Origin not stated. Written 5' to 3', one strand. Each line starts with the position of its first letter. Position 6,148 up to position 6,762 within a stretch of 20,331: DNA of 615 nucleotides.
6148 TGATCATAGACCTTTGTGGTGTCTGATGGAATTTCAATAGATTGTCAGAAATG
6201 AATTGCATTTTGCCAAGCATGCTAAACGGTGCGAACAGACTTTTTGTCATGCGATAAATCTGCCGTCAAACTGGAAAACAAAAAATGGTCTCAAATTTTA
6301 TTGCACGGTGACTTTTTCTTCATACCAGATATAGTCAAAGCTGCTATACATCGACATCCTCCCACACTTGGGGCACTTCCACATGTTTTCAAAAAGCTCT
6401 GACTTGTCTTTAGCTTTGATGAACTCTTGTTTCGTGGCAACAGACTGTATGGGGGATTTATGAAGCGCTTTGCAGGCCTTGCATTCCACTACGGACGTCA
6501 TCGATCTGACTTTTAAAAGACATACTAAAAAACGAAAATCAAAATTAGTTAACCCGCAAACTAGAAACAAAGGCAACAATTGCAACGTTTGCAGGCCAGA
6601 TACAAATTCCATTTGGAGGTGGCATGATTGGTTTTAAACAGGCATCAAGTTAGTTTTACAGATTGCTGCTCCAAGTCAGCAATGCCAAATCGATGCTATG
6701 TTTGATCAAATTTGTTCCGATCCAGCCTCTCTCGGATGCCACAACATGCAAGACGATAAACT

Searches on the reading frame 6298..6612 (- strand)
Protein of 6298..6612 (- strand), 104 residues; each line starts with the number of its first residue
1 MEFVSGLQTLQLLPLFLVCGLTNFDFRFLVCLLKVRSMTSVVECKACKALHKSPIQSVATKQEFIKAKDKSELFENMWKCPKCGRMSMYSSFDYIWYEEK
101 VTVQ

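Call 6: search_protein_families(library=pfam, proteins=[window:6298-6612:-], max_evalue=0.1)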
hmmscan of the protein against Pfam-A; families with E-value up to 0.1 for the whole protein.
window:6298-6612:- (104 aa): 10 families
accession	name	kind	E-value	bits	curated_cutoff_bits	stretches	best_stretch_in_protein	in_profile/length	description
PF16866.11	PHD_4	-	0.0024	18.2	30.6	1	36-83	22-64/65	PHD-finger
PF14354.12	Lar_restr_allev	-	0.014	16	28.6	0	38-66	21-52/58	Restriction alleviation protein Lar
PF14353.12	CpXC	-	0.015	15.8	25.4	1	42-103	1-64/121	CpXC protein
PF01096.23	Zn_ribbon_TFIIS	-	0.021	15.1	21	0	79-89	2-12/39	Transcription factor S-II (TFIIS)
PF05907.18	CXXC_Zn-b_euk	-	0.05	13.9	22.9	1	42-88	29-73/155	CXXC motif containing zinc binding protein, eukaryotic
PF01783.29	Ribosomal_L32p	-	0.051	14.2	21.3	0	38-52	23-37/56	Ribosomal L32p protein family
PF12760.12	Zn_ribbon_IS1595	-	0.055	13.9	25.4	0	76-90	17-31/46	Transposase zinc-ribbon domain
PF18073.7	Zn_ribbon_LapB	-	0.069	13.3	25.7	0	76-86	13-23/28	Rubredoxin metal binding domain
PF01155.25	HypA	-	0.072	13.6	28.9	0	33-88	62-97/112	Hydrogenase/urease nickel incorporation, metallochaperone, hypA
PF02591.20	Zn_ribbon_9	-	0.08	13.5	29.1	0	77-86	23-32/33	C4-type zinc ribbon domain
